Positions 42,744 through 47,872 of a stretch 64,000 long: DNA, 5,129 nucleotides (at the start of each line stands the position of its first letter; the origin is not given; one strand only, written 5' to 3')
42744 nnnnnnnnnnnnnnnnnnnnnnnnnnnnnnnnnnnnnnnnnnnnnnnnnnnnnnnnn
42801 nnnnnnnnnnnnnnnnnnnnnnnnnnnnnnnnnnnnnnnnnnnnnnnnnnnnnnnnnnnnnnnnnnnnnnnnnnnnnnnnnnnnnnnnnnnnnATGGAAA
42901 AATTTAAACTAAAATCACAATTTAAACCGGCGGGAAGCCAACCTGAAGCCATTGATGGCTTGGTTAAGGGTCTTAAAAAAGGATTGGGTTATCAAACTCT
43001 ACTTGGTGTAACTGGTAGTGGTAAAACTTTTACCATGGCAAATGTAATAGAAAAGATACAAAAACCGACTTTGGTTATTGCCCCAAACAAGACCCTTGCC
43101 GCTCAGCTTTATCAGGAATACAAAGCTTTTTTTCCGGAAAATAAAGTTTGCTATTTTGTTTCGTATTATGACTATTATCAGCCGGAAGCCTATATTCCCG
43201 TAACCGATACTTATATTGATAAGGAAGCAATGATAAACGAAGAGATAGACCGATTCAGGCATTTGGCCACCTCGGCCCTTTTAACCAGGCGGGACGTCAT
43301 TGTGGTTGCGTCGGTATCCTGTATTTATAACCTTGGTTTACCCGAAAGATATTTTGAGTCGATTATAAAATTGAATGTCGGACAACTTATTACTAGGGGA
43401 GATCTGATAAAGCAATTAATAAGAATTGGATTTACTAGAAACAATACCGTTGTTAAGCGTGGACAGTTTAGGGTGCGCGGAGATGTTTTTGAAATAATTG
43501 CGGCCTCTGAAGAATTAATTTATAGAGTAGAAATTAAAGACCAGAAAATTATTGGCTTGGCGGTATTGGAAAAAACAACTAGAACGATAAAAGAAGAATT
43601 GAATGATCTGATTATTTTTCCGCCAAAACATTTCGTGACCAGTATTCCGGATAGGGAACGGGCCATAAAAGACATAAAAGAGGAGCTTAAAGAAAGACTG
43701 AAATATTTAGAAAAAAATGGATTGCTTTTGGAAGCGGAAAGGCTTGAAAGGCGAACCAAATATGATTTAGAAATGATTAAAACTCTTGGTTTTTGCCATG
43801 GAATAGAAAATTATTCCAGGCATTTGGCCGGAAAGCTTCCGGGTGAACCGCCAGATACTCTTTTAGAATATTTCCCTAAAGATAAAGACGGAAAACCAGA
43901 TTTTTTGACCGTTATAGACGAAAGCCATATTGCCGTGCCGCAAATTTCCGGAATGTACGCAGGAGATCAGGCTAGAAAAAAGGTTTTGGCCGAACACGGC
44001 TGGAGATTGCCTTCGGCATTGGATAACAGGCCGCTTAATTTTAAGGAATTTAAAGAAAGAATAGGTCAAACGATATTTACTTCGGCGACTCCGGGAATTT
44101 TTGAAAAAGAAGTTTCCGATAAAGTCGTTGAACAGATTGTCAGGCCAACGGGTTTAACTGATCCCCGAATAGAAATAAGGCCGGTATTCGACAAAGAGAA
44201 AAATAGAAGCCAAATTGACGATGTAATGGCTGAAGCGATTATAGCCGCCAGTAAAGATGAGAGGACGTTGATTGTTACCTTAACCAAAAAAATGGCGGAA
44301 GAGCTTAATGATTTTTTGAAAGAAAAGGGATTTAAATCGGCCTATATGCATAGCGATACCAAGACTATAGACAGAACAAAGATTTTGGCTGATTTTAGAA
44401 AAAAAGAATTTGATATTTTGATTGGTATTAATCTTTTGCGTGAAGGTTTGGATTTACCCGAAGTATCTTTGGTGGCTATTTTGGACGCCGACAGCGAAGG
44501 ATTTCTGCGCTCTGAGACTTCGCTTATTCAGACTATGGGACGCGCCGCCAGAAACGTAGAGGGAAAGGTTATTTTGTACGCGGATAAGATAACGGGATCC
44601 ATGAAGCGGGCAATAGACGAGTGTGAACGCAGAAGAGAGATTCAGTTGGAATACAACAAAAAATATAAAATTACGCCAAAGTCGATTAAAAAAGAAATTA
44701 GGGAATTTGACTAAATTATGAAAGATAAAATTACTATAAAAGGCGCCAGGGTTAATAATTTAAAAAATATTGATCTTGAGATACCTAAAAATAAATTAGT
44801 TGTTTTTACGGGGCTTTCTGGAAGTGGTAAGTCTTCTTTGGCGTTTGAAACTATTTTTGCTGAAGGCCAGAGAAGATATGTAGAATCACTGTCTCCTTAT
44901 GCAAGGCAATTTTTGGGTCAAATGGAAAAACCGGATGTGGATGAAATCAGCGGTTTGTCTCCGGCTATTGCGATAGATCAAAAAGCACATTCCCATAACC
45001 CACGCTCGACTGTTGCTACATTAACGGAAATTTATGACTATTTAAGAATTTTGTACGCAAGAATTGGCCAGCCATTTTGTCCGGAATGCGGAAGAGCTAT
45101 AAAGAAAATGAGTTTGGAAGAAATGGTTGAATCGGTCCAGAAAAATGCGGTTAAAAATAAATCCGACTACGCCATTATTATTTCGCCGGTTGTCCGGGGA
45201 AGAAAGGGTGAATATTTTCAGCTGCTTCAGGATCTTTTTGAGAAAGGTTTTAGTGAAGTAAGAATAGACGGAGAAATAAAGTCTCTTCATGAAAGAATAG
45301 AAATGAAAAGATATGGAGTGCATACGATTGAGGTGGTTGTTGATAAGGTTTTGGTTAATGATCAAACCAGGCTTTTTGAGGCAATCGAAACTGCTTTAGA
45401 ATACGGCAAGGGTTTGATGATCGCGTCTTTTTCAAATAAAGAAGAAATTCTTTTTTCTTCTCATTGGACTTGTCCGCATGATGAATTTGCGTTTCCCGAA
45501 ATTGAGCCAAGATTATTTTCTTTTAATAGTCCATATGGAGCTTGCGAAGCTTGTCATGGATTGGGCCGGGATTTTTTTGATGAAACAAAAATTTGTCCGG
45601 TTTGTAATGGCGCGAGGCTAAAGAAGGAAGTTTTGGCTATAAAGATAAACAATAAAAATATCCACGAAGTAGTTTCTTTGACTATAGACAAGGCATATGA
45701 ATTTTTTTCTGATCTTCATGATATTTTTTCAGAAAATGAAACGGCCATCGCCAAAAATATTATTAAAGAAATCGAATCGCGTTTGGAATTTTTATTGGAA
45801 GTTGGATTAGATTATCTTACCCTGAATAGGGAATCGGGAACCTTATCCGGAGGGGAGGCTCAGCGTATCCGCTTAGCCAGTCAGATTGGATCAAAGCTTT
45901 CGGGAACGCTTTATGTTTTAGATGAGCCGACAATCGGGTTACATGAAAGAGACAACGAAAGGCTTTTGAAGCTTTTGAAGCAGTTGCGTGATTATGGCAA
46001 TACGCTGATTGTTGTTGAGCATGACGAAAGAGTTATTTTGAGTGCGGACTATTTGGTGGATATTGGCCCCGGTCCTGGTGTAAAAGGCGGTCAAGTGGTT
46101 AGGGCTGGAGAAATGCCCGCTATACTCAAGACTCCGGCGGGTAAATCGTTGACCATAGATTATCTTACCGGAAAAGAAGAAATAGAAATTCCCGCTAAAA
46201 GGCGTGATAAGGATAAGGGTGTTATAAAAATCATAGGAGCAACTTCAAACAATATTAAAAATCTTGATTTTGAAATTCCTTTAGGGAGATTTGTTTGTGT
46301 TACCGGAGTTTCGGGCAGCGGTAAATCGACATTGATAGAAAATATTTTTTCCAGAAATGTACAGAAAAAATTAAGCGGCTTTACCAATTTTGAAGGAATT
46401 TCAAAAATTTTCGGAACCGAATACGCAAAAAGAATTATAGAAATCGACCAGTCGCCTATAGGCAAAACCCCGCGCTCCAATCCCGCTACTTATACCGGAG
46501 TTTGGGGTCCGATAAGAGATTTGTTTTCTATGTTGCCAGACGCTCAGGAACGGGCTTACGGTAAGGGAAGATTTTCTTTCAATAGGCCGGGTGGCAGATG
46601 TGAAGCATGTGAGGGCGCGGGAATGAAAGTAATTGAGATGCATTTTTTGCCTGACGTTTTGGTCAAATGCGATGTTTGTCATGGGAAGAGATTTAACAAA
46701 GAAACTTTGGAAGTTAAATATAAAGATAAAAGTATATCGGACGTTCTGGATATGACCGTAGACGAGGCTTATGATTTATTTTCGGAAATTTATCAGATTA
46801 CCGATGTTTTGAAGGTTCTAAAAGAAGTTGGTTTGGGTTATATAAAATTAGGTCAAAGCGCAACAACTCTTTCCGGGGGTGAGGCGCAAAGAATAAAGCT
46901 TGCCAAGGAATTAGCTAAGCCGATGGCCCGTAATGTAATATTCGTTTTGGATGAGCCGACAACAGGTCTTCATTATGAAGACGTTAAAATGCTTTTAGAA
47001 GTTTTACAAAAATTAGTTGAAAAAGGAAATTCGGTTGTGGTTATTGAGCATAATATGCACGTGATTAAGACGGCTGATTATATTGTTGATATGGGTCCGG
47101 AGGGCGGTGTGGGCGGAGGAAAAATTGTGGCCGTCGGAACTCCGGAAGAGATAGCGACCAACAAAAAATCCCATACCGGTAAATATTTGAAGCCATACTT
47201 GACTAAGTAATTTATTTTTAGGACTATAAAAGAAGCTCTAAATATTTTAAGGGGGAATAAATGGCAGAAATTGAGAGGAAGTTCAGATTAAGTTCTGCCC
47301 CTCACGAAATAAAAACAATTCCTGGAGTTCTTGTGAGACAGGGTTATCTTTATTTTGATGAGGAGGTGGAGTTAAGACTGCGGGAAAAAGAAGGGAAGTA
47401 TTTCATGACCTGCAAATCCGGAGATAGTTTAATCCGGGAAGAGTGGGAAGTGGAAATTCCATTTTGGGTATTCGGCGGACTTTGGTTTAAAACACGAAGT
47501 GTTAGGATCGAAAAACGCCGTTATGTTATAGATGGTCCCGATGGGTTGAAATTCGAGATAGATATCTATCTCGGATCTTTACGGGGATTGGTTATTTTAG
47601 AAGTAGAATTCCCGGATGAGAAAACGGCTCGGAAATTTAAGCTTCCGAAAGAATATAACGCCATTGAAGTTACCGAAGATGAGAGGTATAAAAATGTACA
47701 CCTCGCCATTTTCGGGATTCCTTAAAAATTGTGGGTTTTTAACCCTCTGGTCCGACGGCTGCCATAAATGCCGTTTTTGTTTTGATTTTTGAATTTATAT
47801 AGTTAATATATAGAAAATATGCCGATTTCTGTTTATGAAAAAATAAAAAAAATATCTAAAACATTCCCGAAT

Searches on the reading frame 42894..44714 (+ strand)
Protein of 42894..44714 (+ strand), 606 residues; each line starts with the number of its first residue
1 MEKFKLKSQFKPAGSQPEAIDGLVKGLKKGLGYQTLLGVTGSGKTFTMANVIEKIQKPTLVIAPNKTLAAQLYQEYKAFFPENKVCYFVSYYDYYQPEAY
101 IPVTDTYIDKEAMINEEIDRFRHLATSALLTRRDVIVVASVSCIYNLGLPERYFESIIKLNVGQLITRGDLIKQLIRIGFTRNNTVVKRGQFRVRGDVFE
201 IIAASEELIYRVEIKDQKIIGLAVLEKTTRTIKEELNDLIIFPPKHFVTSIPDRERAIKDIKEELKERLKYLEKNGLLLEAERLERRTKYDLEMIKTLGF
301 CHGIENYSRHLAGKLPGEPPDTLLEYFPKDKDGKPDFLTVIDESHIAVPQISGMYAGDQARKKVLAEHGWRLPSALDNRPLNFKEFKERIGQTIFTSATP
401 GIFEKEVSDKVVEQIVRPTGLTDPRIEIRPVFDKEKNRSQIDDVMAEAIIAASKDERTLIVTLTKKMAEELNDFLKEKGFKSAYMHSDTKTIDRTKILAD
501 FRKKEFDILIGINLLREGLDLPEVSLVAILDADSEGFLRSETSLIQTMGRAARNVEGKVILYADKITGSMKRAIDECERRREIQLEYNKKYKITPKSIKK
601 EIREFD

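Call 13: find_related_loci(query=window:42894-44711:+, collection=genome_contigs, flank=4000)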
Query window:42894-44711:+ (606 aa) in genome_contigs; peptide patterns used: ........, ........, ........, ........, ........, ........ (x = any residue, [..] = any of these).
412 stretches matched a pattern; 294 encode a relative of the query (tblastn E <= 1e-3); the best 80 are kept; 80 distinct loci.
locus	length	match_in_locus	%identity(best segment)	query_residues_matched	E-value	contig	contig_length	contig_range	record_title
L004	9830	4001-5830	82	2-606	0e+0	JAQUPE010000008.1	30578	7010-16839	MAG: Candidatus Paceibacterota bacterium isolate STD1_217 NODE_3030_length_30578_cov_6.114742_Sandtown_D1, whole genome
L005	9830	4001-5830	82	2-606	0e+0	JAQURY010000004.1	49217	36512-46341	MAG: Candidatus Paceibacterota bacterium isolate STD1_84 NODE_1360_length_49217_cov_4.255042_Sandtown_D1, whole genome s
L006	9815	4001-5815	87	2-606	0e+0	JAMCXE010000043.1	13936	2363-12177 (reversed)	MAG: Patescibacteria group bacterium isolate FK_Sedi_B_Bin.438 NODE_16972_length_13936_cov_2.61395, whole genome shotgun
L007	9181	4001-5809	78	3-605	0e+0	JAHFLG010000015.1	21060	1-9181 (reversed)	MAG: Candidatus Harrisonbacteria bacterium isolate nzgw428 NODE_2758_length_21061_cov_3.275263, whole genome shotgun seq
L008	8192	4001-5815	76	3-606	0e+0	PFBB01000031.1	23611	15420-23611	MAG: Candidatus Harrisonbacteria bacterium CG10_big_fil_rev_8_21_14_0_10_44_23 CG10_8_21_14_0.10_scaffold_5220_c, whole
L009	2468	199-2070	72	2-606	0e+0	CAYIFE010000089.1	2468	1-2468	MAG TPA_asm: uncultured Candidatus Saccharibacteria bacterium isolate ERP119705_co1_1103 genome assembly, contig: NODE_9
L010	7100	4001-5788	71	4-605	0e+0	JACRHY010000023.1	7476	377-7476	MAG: Parcubacteria group bacterium isolate NC_groundwater_1789_Pr3_B-0.1um_50_11 SR-2_scaffold_141_1979623, whole genome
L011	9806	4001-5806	69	4-605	0e+0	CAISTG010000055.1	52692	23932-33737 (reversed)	MAG: Candidatus Buchananbacteria bacterium isolate MJ-time_bin-7222 genome assembly, contig: bin-7222:55/66, whole genom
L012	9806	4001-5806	68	4-605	0e+0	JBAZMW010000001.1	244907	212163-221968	MAG: Patescibacteria group bacterium isolate SO_2017_LW4_52 scaffold_140_c1_LW137-91_2017, whole genome shotgun sequence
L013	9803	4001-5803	68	4-605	0e+0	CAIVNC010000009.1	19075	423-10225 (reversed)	MAG: Candidatus Buchananbacteria bacterium isolate AlinenLipids_bin-4630 genome assembly, contig: bin-4630:09/57, whole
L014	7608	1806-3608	68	4-605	0e+0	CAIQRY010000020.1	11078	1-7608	uncultured bacterium isolate AM-lipid-02-D9_bin-0787 genome assembly, contig: bin-0787:20/68, whole genome shotgun seque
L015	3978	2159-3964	69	4-605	0e+0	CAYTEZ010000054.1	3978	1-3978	MAG TPA_asm: uncultured Gammaproteobacteria bacterium isolate SRP170004_co1_41 genome assembly, contig: NODE_38188_lengt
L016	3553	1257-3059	69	4-605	0e+0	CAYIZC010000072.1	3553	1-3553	MAG TPA_asm: uncultured Gammaproteobacteria bacterium isolate ERP122455_co1_170 genome assembly, contig: NODE_12601_leng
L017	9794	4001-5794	69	4-602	0e+0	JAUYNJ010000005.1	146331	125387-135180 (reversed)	MAG: bacterium isolate C3_metabat.bin.14 C3_k141_102932, whole genome shotgun sequence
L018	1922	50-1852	68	4-605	0e+0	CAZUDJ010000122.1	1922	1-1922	MAG TPA_asm: uncultured Gammaproteobacteria bacterium isolate binchicken_co59_88 genome assembly, contig: NODE_161487_le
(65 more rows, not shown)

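Call 16: find_encoding_contigs(protein=window:42894-44714:+, flank=3000, max_places=10)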
Protein window:42894-44714:+ (606 aa): 5 contigs read that carry it; 1 place shown.
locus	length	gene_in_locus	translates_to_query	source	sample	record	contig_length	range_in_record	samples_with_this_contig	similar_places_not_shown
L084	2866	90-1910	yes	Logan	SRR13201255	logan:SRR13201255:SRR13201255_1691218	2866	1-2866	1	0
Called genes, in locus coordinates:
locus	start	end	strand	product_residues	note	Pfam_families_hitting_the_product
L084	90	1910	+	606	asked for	PF00270:DEAD (faint), PF04851:ResIII, PF17757:UvrB_inter, PF27431:UvrB_3rd, PF00271:Helicase_C, PF12344:UvrB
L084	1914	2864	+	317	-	?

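Call 80: search_protein_families(library=pfam, proteins=[window:42894-44711:+], max_evalue=0.00001)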
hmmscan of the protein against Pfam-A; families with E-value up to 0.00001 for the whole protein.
window:42894-44711:+ (606 aa): 5 families
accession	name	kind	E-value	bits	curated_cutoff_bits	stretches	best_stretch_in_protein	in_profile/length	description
PF00271.37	Helicase_C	-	1.5e-23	83.6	23.5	1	449-554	10-109/110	Helicase conserved C-terminal domain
PF12344.14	UvrB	-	4.4e-22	78.1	27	1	561-603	1-43/43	Ultra-violet resistance protein B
PF17757.6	UvrB_inter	-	2.2e-20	73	22.9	1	158-247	1-91/91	UvrB interaction domain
PF04851.21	ResIII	-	1.9e-12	47.8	22.5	1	11-88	3-87/164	Type III restriction enzyme, res subunit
PF00270.35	DEAD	-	3.1e-07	30.7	26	0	37-87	20-78/167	DEAD/DEAH box helicase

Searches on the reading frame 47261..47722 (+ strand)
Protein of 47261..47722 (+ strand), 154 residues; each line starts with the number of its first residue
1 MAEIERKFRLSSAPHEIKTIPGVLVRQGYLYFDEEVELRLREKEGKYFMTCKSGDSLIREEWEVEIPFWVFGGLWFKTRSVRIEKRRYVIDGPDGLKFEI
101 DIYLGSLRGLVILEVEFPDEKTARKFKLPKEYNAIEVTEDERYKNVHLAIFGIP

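Call 80: search_protein_families(library=pfam, proteins=[window:47261-47722:+], max_evalue=0.00001)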
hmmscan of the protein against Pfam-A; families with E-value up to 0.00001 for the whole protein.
window:47261-47722:+ (154 aa): 1 family
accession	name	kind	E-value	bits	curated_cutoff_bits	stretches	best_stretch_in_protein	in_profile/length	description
PF01928.26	CYTH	-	4.6e-08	33.5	23.2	1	1-129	1-157/179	CYTH domain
